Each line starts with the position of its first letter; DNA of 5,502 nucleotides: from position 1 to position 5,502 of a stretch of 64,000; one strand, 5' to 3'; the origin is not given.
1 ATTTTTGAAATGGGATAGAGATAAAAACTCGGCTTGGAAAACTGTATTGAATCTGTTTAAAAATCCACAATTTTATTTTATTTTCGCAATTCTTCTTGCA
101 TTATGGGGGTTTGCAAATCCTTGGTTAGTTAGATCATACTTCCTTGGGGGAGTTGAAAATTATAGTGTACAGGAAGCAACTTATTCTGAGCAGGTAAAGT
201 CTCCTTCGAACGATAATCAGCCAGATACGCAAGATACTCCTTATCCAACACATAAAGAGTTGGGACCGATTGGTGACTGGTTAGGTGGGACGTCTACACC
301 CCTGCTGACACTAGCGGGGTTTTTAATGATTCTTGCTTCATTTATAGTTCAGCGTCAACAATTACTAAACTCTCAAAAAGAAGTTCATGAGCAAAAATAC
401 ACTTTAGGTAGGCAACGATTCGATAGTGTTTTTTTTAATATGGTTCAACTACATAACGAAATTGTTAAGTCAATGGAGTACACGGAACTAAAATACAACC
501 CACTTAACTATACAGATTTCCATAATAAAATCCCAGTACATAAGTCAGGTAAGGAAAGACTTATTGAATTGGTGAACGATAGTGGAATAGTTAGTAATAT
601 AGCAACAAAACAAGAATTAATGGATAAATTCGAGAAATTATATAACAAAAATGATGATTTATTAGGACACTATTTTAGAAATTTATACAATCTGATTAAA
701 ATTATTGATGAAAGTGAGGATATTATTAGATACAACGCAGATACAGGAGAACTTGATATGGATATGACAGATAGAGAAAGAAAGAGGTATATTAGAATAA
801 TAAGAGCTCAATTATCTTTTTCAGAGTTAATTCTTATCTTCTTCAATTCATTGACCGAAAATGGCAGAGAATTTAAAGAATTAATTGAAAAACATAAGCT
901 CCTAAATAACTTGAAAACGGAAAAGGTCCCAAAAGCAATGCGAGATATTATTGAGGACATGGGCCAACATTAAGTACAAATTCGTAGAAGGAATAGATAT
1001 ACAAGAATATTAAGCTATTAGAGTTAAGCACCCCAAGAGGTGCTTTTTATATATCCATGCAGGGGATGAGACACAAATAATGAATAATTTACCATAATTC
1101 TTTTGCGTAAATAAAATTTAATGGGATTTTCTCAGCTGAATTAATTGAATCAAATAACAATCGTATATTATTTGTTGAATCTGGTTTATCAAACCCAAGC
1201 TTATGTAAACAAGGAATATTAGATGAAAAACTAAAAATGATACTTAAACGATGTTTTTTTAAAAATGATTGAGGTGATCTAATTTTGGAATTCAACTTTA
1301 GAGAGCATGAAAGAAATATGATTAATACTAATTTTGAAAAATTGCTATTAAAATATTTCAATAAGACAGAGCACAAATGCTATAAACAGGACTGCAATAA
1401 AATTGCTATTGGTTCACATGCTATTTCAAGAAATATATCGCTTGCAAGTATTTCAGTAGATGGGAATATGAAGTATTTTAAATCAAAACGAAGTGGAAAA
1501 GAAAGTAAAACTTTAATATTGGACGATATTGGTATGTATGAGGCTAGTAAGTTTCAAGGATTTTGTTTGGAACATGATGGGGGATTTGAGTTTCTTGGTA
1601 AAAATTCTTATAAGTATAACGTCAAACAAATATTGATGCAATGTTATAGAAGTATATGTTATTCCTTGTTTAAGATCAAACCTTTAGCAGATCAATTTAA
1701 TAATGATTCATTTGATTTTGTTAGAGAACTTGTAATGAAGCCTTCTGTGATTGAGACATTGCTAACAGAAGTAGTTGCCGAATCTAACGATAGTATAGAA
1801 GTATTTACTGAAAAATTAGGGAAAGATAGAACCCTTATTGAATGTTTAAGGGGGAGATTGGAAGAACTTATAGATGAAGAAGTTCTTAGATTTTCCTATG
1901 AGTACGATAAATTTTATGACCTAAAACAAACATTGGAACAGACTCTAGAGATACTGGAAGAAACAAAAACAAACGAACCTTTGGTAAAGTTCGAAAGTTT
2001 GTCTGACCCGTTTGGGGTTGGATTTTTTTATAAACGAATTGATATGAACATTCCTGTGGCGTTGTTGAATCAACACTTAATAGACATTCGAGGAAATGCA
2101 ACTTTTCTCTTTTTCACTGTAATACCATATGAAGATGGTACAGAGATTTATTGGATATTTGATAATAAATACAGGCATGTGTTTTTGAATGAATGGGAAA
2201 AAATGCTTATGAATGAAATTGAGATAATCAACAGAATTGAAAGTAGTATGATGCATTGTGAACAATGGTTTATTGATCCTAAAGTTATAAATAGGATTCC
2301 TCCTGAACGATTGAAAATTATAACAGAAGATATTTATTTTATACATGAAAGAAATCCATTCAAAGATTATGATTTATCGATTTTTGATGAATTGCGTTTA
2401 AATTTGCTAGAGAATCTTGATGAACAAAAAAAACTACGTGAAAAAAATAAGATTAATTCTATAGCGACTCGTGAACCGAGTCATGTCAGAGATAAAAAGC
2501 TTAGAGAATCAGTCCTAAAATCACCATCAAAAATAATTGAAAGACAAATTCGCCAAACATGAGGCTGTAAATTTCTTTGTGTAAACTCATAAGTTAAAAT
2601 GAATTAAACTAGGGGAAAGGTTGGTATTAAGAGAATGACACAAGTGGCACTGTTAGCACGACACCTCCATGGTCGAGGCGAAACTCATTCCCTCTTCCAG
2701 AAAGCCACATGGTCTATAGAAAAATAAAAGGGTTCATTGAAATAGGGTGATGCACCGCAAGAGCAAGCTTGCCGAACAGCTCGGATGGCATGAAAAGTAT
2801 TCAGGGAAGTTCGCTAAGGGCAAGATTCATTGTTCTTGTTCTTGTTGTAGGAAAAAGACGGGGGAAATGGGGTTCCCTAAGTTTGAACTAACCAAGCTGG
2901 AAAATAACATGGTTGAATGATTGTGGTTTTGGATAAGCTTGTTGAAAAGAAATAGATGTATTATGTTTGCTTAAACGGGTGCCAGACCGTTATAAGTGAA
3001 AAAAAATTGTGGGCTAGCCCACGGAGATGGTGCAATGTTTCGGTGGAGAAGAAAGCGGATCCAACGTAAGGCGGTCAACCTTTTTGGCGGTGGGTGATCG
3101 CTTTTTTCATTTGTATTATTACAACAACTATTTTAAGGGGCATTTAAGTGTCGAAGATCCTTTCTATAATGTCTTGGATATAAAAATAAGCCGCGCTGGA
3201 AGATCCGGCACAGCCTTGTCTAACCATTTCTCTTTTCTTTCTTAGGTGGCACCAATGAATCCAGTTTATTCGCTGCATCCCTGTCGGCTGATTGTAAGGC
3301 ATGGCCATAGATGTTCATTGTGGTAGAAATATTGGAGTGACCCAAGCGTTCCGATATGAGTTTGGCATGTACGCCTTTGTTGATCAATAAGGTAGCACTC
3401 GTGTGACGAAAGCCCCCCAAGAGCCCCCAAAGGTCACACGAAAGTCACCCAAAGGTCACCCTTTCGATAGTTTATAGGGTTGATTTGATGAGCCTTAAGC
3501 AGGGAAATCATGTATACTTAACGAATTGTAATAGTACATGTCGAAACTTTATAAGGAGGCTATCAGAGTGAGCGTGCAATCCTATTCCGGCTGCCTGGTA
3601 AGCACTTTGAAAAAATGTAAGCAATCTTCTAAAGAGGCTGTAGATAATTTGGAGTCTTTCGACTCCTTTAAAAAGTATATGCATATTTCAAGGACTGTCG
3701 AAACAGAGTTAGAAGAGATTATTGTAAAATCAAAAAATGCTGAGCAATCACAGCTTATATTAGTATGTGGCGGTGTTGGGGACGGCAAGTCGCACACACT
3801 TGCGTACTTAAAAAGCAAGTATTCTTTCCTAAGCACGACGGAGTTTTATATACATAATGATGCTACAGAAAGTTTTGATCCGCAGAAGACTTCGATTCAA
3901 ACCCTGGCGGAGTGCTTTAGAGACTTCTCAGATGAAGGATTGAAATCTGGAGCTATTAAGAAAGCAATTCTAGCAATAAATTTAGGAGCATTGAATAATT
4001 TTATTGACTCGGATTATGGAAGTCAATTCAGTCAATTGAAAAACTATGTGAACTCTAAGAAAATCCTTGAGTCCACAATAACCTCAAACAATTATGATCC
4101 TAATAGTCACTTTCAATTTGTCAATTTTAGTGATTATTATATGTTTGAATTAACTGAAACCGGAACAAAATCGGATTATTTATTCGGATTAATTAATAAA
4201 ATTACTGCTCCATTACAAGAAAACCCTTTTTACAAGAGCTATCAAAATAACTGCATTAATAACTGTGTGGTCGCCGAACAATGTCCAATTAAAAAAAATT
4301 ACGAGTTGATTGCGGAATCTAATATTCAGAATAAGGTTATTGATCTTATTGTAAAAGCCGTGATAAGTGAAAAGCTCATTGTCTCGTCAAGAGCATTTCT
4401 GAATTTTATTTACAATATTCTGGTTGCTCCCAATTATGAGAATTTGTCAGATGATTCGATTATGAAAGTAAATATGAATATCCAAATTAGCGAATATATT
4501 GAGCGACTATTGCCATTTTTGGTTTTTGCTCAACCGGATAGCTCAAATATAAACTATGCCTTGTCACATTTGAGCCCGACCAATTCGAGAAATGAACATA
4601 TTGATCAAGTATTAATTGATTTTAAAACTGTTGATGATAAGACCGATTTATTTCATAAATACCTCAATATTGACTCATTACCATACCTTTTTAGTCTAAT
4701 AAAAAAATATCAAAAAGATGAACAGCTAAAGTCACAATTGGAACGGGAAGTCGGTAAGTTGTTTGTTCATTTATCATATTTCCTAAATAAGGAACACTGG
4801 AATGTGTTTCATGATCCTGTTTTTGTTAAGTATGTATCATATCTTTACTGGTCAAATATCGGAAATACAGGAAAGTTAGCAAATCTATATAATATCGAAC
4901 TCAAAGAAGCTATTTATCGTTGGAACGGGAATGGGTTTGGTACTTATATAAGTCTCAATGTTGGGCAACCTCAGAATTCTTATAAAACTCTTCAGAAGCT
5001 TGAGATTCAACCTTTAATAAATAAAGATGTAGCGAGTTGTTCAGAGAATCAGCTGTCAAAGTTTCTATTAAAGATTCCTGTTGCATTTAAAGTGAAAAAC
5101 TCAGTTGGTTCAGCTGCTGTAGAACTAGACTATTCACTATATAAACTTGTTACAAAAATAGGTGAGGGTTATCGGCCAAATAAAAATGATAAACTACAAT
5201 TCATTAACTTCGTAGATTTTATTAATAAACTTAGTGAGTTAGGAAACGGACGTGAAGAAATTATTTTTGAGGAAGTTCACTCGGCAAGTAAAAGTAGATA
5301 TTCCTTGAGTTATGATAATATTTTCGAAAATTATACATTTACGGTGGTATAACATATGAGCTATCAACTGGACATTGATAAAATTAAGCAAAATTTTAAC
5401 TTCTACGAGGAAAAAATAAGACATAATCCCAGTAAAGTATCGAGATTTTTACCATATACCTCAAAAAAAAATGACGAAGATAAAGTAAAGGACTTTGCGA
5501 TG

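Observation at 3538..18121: Complete DNA phosphorothioation modification-restriction system (dptFGH plus dndBCDE-A) on an AT-rich island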

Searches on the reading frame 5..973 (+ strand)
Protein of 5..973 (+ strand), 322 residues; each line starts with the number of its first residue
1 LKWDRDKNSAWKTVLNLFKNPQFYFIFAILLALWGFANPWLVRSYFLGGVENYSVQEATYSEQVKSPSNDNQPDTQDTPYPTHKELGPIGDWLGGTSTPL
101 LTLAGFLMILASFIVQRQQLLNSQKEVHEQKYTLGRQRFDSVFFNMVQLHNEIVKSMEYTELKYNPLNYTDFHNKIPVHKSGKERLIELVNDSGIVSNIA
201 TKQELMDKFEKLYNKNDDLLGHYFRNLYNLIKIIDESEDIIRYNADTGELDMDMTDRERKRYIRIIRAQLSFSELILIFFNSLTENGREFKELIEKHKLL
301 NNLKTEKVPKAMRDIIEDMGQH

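Call 10: search_protein_families(library=pfam, proteins=[window:5-973:+])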
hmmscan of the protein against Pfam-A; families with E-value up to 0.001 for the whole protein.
window:5-973:+ (322 aa): 1 family
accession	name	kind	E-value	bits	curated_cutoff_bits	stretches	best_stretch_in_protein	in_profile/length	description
PF16872.10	putAbiC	-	2.6e-21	76.3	22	1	217-307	3-79/80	Putative phage abortive infection protein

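Call 11: search_protein_families(library=padloc, proteins=[window:5-973:+])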
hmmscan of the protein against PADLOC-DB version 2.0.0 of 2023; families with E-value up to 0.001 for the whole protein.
window:5-973:+ (322 aa): 2 families
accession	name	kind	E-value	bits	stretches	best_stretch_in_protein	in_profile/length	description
PDLC02351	AbiP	-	2.6e-08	32.2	1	109-297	15-174/223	AbiP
PDLC02343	AbiC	-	9.3e-07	26.7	1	167-283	134-233/306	AbiC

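Call 55: search_protein_families(library=ncbifam, proteins=[window:5-973:+], max_evalue=0.01)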
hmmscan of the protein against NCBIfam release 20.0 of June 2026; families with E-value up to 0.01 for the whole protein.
window:5-973:+ (322 aa): 0 families

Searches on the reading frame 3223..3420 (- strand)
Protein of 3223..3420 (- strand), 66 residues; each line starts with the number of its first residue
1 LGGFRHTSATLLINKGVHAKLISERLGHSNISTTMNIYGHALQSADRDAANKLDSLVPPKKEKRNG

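Call 64: search_protein_families(library=pfam, proteins=[window:3223-3420:-], max_evalue=0.1)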
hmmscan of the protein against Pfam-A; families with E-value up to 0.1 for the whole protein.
seq(66 aa): 1 family
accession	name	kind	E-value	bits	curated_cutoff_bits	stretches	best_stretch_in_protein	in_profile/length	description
PF00589.27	Phage_integrase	-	2e-09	37.9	27.1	1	4-42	132-169/172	Phage integrase family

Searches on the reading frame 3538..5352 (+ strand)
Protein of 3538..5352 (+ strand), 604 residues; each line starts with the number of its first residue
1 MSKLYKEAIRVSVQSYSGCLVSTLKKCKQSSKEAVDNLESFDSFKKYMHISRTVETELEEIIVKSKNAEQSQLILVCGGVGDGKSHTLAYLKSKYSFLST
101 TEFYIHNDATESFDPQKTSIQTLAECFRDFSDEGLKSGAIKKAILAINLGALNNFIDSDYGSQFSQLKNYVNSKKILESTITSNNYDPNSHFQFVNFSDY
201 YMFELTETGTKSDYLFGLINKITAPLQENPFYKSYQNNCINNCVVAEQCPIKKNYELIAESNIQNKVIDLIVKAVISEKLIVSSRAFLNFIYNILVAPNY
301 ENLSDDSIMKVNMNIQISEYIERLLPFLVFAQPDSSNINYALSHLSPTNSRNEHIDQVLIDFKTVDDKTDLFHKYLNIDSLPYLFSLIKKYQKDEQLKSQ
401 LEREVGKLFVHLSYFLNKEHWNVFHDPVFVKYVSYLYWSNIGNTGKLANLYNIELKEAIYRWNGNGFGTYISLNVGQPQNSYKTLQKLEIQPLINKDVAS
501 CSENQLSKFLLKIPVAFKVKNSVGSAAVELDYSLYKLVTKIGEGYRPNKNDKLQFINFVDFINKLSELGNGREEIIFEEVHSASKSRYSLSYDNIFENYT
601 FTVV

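Call 3: search_protein_families(library=pfam, proteins=[window:3538-5352:+])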
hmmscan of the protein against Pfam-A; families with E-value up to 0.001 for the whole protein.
window:3538-5352:+ (604 aa): 0 families

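Call 4: search_protein_families(library=ncbifam, proteins=[window:3538-5352:+])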
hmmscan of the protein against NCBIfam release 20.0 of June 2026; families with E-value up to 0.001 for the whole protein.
window:3538-5352:+ (604 aa): 1 family
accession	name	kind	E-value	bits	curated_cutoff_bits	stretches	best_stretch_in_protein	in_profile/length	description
TIGR03238.1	dnd_assoc_3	equivalog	1.5e-79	268.2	50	1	41-578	1-483/504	DNA phosphorothioation-dependent restriction protein DptF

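Call 5: search_protein_families(library=padloc, proteins=[window:3538-5352:+])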
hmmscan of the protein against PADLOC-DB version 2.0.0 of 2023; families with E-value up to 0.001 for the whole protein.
window:3538-5352:+ (604 aa): 4 families
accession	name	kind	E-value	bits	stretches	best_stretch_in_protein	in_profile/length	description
PDLC02673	DndF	-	1.9e-170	566.3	1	24-593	1-548/548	DndF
PDLC02672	DndF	-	4e-146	485.9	1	21-571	2-552/558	DndF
PDLC02674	DndF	-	4e-55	185.6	1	27-581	10-514/530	DndF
PDLC03556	REase_II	-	2.3e-22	77.5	1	39-300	30-273/549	Type II restriction enzyme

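Call 38: search_solved_structures(query=window:3538-5352:+)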
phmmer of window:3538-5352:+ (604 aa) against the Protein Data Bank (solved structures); distinct sequences matched with E-value up to 0.001: 0.
